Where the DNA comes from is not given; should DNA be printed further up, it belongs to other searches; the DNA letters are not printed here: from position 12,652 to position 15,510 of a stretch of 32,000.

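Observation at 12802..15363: Soluble chemoreceptor with an inverted architecture: MCP signalling domain followed by a cytoplasmic UgpB-like solute-binding domain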

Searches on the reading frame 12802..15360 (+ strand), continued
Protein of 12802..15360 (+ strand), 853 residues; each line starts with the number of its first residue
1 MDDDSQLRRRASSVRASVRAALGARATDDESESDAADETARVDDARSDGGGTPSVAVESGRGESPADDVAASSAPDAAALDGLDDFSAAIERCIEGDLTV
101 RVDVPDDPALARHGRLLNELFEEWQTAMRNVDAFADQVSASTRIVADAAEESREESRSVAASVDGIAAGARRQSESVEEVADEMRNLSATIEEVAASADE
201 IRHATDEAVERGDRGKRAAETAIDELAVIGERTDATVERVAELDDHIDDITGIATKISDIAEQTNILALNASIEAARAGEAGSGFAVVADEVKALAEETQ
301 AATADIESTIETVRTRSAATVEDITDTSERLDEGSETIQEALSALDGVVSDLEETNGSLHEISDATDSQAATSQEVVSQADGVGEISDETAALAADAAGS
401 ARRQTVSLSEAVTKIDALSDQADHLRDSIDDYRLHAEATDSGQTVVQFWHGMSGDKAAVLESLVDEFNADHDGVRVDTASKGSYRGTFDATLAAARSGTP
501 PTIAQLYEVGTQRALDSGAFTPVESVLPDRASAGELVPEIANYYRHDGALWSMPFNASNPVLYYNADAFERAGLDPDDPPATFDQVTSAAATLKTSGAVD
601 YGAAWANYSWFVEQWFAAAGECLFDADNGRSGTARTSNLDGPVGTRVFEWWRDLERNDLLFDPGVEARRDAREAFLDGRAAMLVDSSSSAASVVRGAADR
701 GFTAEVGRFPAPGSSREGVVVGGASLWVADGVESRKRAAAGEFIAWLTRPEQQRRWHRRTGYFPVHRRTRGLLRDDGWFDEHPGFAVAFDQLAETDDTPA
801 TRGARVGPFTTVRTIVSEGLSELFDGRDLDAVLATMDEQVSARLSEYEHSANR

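Call 10: find_homologous_proteins(query=window:12802-15360:+, max_evalue=1e-20)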
Query window:12802-15360:+ (853 aa): 1523 proteins with E <= 1e-20 among 8000 candidates; the best 120 are listed.
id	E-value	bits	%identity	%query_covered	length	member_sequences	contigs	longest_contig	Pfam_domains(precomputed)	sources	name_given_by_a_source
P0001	0.0e+0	1786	98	100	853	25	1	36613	PF00015.27,PF13416.12,PF01547.31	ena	-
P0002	0.0e+0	1683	94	100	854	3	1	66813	PF00015.27,PF13416.12,PF01547.31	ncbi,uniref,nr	ncbi:methyl-accepting chemotaxis protein [Haloferax denitrificans]|uniref:Transducer protein Htr38 n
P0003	0.0e+0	1349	75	99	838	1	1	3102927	PF00015.27,PF13416.12,PF25547.2,PF01547.31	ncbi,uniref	ncbi:extracellular solute-binding protein [Haloferax sp. S1W]|uniref:extracellular solute-binding pr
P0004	0.0e+0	1326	75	100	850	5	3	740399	PF00015.27,PF13416.12,PF01547.31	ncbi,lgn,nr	ncbi:transducer protein Htr38 [Haloferax larsenii JCM 13917]|nr:extracellular solute-binding protein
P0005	0.0e+0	1254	69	100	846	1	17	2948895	PF00015.27,PF13416.12,PF01547.31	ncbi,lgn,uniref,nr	ncbi:extracellular solute-binding protein [Haloferax mediterranei ATCC 33500]|uniref:Chemotaxis prot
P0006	0.0e+0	1243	69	100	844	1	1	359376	PF00015.27,PF13416.12,PF01547.31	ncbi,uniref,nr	ncbi:glycerol-3-phosphate ABC transporter periplasmic substrate-binding protein [Haloferax mucosum A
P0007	0.0e+0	1052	61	98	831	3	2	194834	PF00015.27,PF00672.31,PF13416.12,PF01547.31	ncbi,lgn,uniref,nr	ncbi:methyl-accepting chemotaxis protein [Halogeometricum borinquense DSM 11551]|uniref:Methyl-accep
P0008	0.0e+0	1032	64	90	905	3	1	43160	PF00015.27,PF13416.12,PF01547.31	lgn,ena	-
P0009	0.0e+0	1015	64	90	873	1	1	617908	PF00015.27,PF13416.12,PF01547.31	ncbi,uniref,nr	ncbi:extracellular solute-binding protein [Halogeometricum luteum]|uniref:Extracellular solute-bindi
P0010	3.6e-245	835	53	95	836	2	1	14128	PF00015.27,PF00672.31,PF13416.12,PF01547.31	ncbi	-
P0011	8.9e-238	810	51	90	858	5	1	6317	PF00015.27,PF13416.12,PF01547.31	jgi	jgi:sn-glycerol 3-phosphate transport system substrate-binding protein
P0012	1.3e-218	747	51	89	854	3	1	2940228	PF00015.27,PF13416.12,PF06103.17,PF23435.3,PF01547.31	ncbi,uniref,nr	ncbi:Methyl-accepting chemotaxis protein [Halapricum desulfuricans]|uniref:Methyl-accepting chemotax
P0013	3.0e-218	746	49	90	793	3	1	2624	PF00015.27,PF13416.12,PF06103.17,PF04108.18,PF07889.18,PF01547.31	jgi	-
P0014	1.4e-215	737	50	89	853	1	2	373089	PF00015.27,PF13416.12,PF06103.17,PF23435.3,PF01547.31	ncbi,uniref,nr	ncbi:extracellular solute-binding protein [Halapricum hydrolyticum]|uniref:Extracellular solute-bind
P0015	3.5e-215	735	47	94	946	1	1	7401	PF00015.27,PF00672.31,PF13416.12,PF01547.31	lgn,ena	-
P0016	2.0e-214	733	47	89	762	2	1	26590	PF00015.27,PF13416.12,PF01547.31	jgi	jgi:sn-glycerol 3-phosphate transport system substrate-binding protein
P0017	1.9e-213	730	49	89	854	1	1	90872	PF00015.27,PF13416.12,PF01547.31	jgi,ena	-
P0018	2.0e-213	730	46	96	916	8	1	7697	PF00015.27,PF13416.12,PF01547.31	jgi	-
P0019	5.3e-213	728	49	92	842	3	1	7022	PF00015.27,PF13416.12,PF01547.31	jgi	jgi:sn-glycerol 3-phosphate transport system substrate-binding protein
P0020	8.0e-213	728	48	90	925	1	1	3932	PF00015.27,PF13416.12,PF01547.31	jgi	-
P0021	1.4e-212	727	46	96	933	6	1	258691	PF00015.27,PF00672.31,PF13416.12,PF01547.31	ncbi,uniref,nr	ncbi:extracellular solute-binding protein [Halohasta salina]|uniref:extracellular solute-binding pro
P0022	2.1e-212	726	49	89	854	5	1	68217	PF00015.27,PF13416.12,PF23435.3,PF01547.31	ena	-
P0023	3.2e-212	726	46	95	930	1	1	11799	PF00015.27,PF00672.31,PF13416.12,PF01547.31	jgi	jgi:sn-glycerol 3-phosphate transport system substrate-binding protein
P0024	3.6e-211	722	48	89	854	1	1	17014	PF00015.27,PF13416.12,PF23435.3,PF01547.31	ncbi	-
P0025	5.9e-211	721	47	90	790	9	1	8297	PF06009.20,PF00015.27,PF13416.12,PF10157.15,PF01547.31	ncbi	ncbi:MAG: extracellular solute-binding protein [Halovenus sp.]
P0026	8.5e-211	721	46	92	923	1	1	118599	PF00015.27,PF13416.12,PF01547.31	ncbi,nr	ncbi:MAG: extracellular solute-binding protein [Euryarchaeota archaeon]|nr:extracellular solute-bind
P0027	2.1e-210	720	46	92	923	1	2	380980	PF00015.27,PF13416.12,PF01547.31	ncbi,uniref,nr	ncbi:extracellular solute-binding protein [Halohasta litorea]|uniref:Extracellular solute-binding pr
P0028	1.9e-209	716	48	89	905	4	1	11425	PF00015.27,PF13416.12,PF01547.31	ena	-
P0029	2.5e-209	716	49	89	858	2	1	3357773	PF00015.27,PF13416.12,PF06103.17,PF07889.18,PF24161.2,PF01547.31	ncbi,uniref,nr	ncbi:methyl-accepting chemotaxis protein [Haloarcula marina]|uniref:methyl-accepting chemotaxis prot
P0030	2.1e-208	713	49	89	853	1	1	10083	PF00015.27,PF13416.12,PF01547.31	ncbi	ncbi:MAG: extracellular solute-binding protein [Halapricum sp.]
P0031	3.2e-208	712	47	92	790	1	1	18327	PF06009.20,PF00015.27,PF13416.12,PF01547.31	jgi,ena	-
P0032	3.4e-208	712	47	92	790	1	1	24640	PF06009.20,PF00015.27,PF13416.12,PF01547.31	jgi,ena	-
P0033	3.5e-208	712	47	90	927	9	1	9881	PF00015.27,PF13416.12,PF01547.31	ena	-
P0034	4.3e-208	712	46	90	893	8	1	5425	PF00015.27,PF00672.31,PF13416.12,PF23435.3,PF01547.31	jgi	-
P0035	5.2e-208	712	49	89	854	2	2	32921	PF00015.27,PF13416.12,PF23435.3,PF01547.31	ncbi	ncbi:MAG: extracellular solute-binding protein [Halapricum sp.]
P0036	6.7e-208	711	46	89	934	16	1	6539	PF00015.27,PF13416.12,PF01547.31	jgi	-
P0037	9.6e-208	711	46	90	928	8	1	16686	PF00015.27,PF13416.12,PF01547.31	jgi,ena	-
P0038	1.0e-207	711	50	89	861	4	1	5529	PF00015.27,PF13416.12,PF23435.3,PF01547.31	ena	-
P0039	1.3e-207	710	47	92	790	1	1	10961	PF06009.20,PF00015.27,PF13416.12,PF01547.31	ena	-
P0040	3.0e-207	709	46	89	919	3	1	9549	PF00015.27,PF13416.12,PF01547.31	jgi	-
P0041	3.6e-207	709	46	89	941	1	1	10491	PF00015.27,PF13416.12,PF01547.31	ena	-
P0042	5.8e-207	708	50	88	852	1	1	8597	PF00015.27,PF13416.12,PF01547.31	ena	-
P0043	2.2e-206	706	45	96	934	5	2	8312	PF00015.27,PF13416.12,PF01547.31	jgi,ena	-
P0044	9.7e-206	704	50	89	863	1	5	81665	PF00015.27,PF13416.12,PF01547.31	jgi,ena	-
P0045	3.7e-205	702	48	87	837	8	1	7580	PF00015.27,PF13416.12,PF10157.15,PF07889.18,PF01547.31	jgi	-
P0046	3.9e-205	702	46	89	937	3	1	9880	PF00015.27,PF13416.12,PF01547.31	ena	-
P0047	3.9e-205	702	45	89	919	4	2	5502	PF00015.27,PF13416.12,PF01547.31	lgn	-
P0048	8.5e-205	701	47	89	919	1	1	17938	PF00015.27,PF13416.12,PF01547.31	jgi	-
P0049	1.1e-204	701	47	89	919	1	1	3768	PF00015.27,PF13416.12,PF01547.31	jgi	-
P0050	2.5e-204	700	44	96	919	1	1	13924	PF00015.27,PF13416.12,PF01547.31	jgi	-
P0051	2.8e-204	699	47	89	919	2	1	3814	PF00015.27,PF13416.12,PF01547.31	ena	-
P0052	9.9e-204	698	46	91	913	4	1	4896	PF00015.27,PF13416.12,PF01547.31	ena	-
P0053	3.8e-203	696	46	89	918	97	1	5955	PF00015.27,PF13416.12,PF01547.31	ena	-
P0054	2.0e-201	690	48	88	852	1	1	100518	PF00015.27,PF13416.12,PF06103.17,PF07889.18,PF01547.31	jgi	-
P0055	5.0e-201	689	45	88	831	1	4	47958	PF00015.27,PF13416.12,PF10157.15,PF06103.17,PF07889.18,PF01547.31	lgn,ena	-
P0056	2.5e-200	686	46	90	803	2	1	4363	PF00015.27,PF13416.12,PF01547.31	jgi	-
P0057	2.2e-199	683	51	86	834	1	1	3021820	PF00015.27,PF13416.12,PF01547.31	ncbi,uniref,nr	ncbi:methyl-accepting chemotaxis protein [Halorubrum ruber]|uniref:Extracellular solute-binding prot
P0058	3.6e-199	682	46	96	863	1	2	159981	PF00015.27,PF13416.12,PF01547.31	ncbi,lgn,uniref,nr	ncbi:methyl-accepting chemotaxis protein [Halorubrum vacuolatum]|uniref:sn-glycerol 3-phosphate tran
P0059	6.5e-199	682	46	90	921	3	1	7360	PF00015.27,PF13416.12,PF01547.31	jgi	-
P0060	9.2e-199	681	49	93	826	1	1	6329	PF00015.27,PF13416.12,PF01547.31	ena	-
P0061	1.0e-198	681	51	86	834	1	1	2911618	PF00015.27,PF13416.12,PF01547.31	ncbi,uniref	ncbi:extracellular solute-binding protein [Halorubrum trapanicum]|uniref:extracellular solute-bindin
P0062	1.4e-198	681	50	86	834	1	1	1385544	PF00015.27,PF13416.12,PF01547.31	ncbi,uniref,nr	ncbi:extracellular solute-binding protein [Halorubrum sp. T3]|uniref:methyl-accepting chemotaxis pro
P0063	3.5e-198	679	45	94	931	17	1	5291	PF00015.27,PF13416.12,PF01547.31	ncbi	-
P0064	9.4e-198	678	46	95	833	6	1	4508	PF00015.27,PF13416.12,PF01547.31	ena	-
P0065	1.5e-197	677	48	90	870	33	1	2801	PF00015.27,PF13416.12,PF01547.31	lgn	-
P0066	1.9e-197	677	48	90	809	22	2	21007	PF00015.27,PF13416.12,PF01547.31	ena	-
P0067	3.5e-196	673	47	90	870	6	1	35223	PF00015.27,PF13416.12,PF01547.31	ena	-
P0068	4.0e-196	672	46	89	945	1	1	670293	PF00015.27,PF13416.12,PF01547.31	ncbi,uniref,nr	ncbi:extracellular solute-binding protein [Halonotius terrestris]|uniref:Extracellular solute-bindin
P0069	2.5e-195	670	50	82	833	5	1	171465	PF00015.27,PF13416.12,PF01547.31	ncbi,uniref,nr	ncbi:extracellular solute-binding protein [Halorubrum sp. GN11_10-6_MGM]|uniref:methyl-accepting che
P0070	3.2e-195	669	50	82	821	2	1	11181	PF00015.27,PF13416.12,PF01547.31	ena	-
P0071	1.4e-193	664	42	90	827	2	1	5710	PF00015.27,PF13416.12,PF01547.31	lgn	-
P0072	1.5e-193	664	45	88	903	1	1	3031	PF00015.27,PF13416.12,PF01547.31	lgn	-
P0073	7.7e-192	658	42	89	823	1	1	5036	PF00015.27,PF13416.12,PF04108.18,PF01547.31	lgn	-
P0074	1.5e-191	657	50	86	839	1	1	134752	PF00015.27,PF13416.12,PF01547.31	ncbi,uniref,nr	ncbi:extracellular solute-binding protein [Halorubrum sp. GN11GM_10-3_MGM]|uniref:methyl-accepting c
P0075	4.3e-191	656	48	91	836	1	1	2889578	PF00015.27,PF00672.31,PF13416.12,PF01547.31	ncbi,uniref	ncbi:extracellular solute-binding protein [Halorubrum sp. AS12]|uniref:extracellular solute-binding 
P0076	1.4e-190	654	47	88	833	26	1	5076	PF00015.27,PF13416.12,PF01547.31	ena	-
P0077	1.9e-190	654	47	86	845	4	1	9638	PF00015.27,PF13416.12,PF01547.31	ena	-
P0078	2.6e-190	653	49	86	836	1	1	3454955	PF00015.27,PF13416.12,PF01547.31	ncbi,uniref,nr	ncbi:Glycerol-3-phosphate ABC transporter, periplasmic glycerol-3-phosphate-binding protein (TC 3.A.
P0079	1.5e-189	651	47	81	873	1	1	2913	PF00015.27,PF13416.12,PF06103.17,PF04108.18,PF01547.31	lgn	-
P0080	3.7e-189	649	48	91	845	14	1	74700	PF00015.27,PF00672.31,PF13416.12,PF01547.31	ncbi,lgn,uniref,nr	ncbi:extracellular solute-binding protein [Halorubrum distributum]|uniref:Extracellular solute-bindi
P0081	9.8e-189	648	50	78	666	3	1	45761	PF00015.27,PF13416.12,PF01547.31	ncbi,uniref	ncbi:extracellular solute-binding protein [Halapricum sp. CBA1109]|uniref:methyl-accepting chemotaxi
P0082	1.6e-188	647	46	90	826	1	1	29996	PF00015.27,PF00672.31,PF13416.12,PF01547.31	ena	-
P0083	1.8e-188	647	48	87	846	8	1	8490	PF00015.27,PF13416.12,PF01547.31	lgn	-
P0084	3.7e-188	646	48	86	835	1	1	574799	PF00015.27,PF13416.12,PF01547.31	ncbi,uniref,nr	ncbi:sn-glycerol 3-phosphate transport system substrate-binding protein [Halorubrum xinjiangense]|un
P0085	6.1e-188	645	48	88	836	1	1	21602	PF00015.27,PF13416.12,PF01547.31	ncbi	ncbi:MAG: extracellular solute-binding protein [Methanobacteriota archaeon]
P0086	1.3e-187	644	49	86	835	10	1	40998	PF00015.27,PF13416.12,PF01547.31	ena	-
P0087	1.5e-187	644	42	90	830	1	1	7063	PF00015.27,PF00672.31,PF13416.12,PF01547.31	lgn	-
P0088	3.0e-187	643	44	90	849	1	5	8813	PF00015.27,PF13416.12,PF06103.17,PF07889.18,PF01547.31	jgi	jgi:sn-glycerol 3-phosphate transport system substrate-binding protein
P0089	3.4e-187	643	48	86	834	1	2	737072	PF00015.27,PF13416.12,PF01547.31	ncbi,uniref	ncbi:extracellular solute-binding protein [Halorubrum sp. RMP-47]|uniref:Extracellular solute-bindin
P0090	5.3e-187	642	47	86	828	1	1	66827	PF00015.27,PF13416.12,PF01547.31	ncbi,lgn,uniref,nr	ncbi:sn-glycerol 3-phosphate transport system substrate-binding protein [Halorubrum alkaliphilum]|un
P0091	9.1e-187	641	48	86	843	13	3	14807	PF00015.27,PF13416.12,PF01547.31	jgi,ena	jgi:sn-glycerol 3-phosphate transport system substrate-binding protein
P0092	9.2e-187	641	44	88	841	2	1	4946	PF06009.20,PF00015.27,PF13416.12,PF10157.15,PF06103.17,PF07889.18,PF01547.31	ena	-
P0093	2.7e-186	640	48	86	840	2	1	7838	PF00015.27,PF13416.12,PF01547.31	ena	-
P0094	3.0e-186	640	44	90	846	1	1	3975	PF06009.20,PF00015.27,PF13416.12,PF26039.2,PF06103.17,PF07889.18,PF01547.31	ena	-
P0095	1.1e-185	638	48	86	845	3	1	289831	PF00015.27,PF13416.12,PF01547.31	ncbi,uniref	ncbi:methyl-accepting chemotaxis protein [Halorubrum sp. FL23]|uniref:methyl-accepting chemotaxis pr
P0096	2.8e-185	637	46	93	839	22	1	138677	PF00015.27,PF13416.12,PF01547.31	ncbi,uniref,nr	ncbi:extracellular solute-binding protein [Halorubrum ezzemoulense]|uniref:extracellular solute-bind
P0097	7.6e-185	635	48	82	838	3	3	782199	PF00015.27,PF00672.31,PF13416.12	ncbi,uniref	ncbi:extracellular solute-binding protein [Halorubrum ejinorense]|uniref:Extracellular solute-bindin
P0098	3.6e-184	633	44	88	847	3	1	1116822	PF00015.27,PF13416.12,PF10157.15,PF06103.17,PF07889.18,PF01547.31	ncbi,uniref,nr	ncbi:extracellular solute-binding protein [Haloarcula laminariae]|uniref:extracellular solute-bindin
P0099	9.9e-182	625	40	89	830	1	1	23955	PF00015.27,PF00672.31,PF13416.12,PF01547.31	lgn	-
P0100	5.9e-181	622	50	69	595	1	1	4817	PF00015.27,PF13416.12,PF01547.31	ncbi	ncbi:MAG: extracellular solute-binding protein, partial [Halohasta sp.]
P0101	9.9e-178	612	44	93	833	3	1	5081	PF00015.27,PF13416.12,PF01547.31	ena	-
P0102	1.4e-124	436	48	63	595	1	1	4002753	PF00015.27,PF13416.12,PF01547.31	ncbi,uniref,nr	ncbi:extracellular solute-binding protein [Salinigranum marinum]|uniref:extracellular solute-binding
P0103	7.3e-69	252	46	41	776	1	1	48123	PF00015.27,PF00672.31,PF02743.25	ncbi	ncbi:MAG: methyl-accepting chemotaxis protein [Haloarculaceae archaeon]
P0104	1.8e-66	244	43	41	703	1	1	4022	PF00015.27,PF00672.31,PF13675.12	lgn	-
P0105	1.7e-65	240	44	41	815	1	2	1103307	PF00015.27,PF00672.31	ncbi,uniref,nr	ncbi:methyl-accepting chemotaxis protein [Halobium salinum]|uniref:Methyl-accepting chemotaxis prote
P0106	1.2e-64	238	45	41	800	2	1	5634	PF06009.20,PF00015.27,PF00672.31,PF10157.15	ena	-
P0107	1.4e-64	237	45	41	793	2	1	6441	PF06009.20,PF00015.27,PF00672.31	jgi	-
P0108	1.7e-64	237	43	42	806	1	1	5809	PF00015.27,PF00672.31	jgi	-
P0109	1.8e-63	234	44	41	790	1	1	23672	PF00015.27,PF00672.31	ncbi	ncbi:MAG: methyl-accepting chemotaxis protein [Haloferacaceae archaeon]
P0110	6.0e-63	232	43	43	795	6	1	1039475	PF00015.27,PF00672.31,PF10157.15,PF06103.17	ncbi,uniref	ncbi:methyl-accepting chemotaxis protein [Haloarcula japonica]|uniref:methyl-accepting chemotaxis pr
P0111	6.5e-63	232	45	42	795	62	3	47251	PF00015.27,PF00672.31,PF10157.15,PF06103.17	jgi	-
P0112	4.1e-62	229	42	42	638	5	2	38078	PF00015.27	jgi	jgi:methyl-accepting chemotaxis protein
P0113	4.2e-62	229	43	41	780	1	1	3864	PF00015.27,PF00672.31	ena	-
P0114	4.4e-62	229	41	42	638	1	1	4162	PF00015.27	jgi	jgi:methyl-accepting chemotaxis protein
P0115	4.9e-62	229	42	41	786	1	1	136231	PF00015.27,PF00672.31,PF06103.17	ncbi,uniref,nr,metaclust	ncbi:methyl-accepting chemotaxis protein [Candidatus Halobonum tyrrellensis]|uniref:MCP domain-conta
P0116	1.1e-61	228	42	43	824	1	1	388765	PF00015.27,PF00672.31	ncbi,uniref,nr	ncbi:methyl-accepting chemotaxis protein [Halorhabdus rudnickae]|uniref:methyl-accepting chemotaxis 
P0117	1.3e-61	228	43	41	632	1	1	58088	PF00015.27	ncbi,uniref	ncbi:methyl-accepting chemotaxis protein [Halorubrum sp. N11]|uniref:methyl-accepting chemotaxis pro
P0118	2.3e-61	227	45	41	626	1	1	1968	PF06009.20,PF00015.27,PF00672.31,PF06103.17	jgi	jgi:methyl-accepting chemotaxis protein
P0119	2.7e-61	227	41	41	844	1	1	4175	PF00015.27,PF00672.31,PF02743.25,PF06103.17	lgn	-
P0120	3.2e-61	226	44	42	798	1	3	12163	PF00015.27,PF00672.31,PF26039.2,PF06103.17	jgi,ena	-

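Call 34: find_encoding_contigs(protein=P0012, flank=8000, max_places=2)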
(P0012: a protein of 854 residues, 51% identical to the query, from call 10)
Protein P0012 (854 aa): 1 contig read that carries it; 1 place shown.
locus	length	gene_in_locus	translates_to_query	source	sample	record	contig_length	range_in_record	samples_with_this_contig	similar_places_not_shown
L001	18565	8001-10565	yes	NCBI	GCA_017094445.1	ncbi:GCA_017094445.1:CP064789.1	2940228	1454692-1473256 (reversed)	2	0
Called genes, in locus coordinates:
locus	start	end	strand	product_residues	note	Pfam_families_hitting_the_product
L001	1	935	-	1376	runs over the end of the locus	PF02518:HATPase_c, PF13589:HATPase_c_3 (faint), PF14890:Intein_splicing, PF14528:LAGLIDADG_3 (faint), PF09239:Topo-VIb_trans, PF18000:Top6b_C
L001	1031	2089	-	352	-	PF01978:TrmB, PF11495:TrmB_EBD_N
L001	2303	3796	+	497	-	PF02446:Glyco_hydro_77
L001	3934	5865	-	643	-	-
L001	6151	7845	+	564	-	PF00343:Phosphorylase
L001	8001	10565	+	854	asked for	PF06103:DUF948 (faint), PF23435:DUF7121 (weak), PF00015:MCPsignal, PF01547:SBP_bac_1, PF13416:SBP_bac_8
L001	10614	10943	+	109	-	PF00111:Fer2 (weak)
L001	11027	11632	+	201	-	PF01205:Impact_N, PF09186:DUF1949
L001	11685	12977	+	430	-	PF00342:PGI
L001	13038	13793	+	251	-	PF00005:ABC_tran, PF13304:AAA_21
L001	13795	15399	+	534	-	-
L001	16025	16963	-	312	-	PF02649:GCHY-1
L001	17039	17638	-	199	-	PF00072:Response_reg, PF08663:HalX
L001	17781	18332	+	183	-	PF00160:Pro_isomerase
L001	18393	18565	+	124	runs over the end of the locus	PF21485:IF5A-like_N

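Call 35: find_encoding_contigs(protein=P0057, flank=8000, max_places=2)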
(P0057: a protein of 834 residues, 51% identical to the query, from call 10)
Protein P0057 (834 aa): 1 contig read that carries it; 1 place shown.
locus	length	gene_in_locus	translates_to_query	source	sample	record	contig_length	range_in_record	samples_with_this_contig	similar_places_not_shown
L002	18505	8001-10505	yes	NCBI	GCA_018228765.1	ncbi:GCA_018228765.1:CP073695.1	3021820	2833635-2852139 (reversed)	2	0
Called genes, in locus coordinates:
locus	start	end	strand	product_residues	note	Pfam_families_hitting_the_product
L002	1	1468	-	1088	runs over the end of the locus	PF01590:GAF (weak), PF13492:GAF_3 (faint), PF00989:PAS (weak), PF08448:PAS_4, PF01590:GAF, PF13185:GAF_2, PF08448:PAS_4 (weak), PF02518:HATPase_c, +2 more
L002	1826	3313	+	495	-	PF02934:GatB_N, PF02637:GatB_Yqey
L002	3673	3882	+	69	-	-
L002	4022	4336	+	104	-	-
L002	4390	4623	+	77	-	PF21965:SAMP2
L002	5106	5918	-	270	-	PF19502:DUF6036 (weak)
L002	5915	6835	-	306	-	PF00392:GntR (faint), PF01022:HTH_5 (faint), PF25212:HVO_A0114 (weak), PF09339:HTH_IclR, PF13545:HTH_Crp_2 (weak), PF25213:HVO_A0261_N, PF01978:TrmB (weak), PF24271:HVO_2833_C, +10 more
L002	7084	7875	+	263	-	PF01728:FtsJ, PF13489:Methyltransf_23 (faint), PF01938:TRAM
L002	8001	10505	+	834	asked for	PF00015:MCPsignal, PF01547:SBP_bac_1, PF13416:SBP_bac_8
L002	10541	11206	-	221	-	PF00186:DHFR_1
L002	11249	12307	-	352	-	PF02423:OCD_Mu_crystall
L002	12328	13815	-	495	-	PF13660:DUF4147, PF05161:MOFRL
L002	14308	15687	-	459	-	PF00860:Xan_ur_permease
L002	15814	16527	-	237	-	PF00156:Pribosyltran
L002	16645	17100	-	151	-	PF24373:DUF7529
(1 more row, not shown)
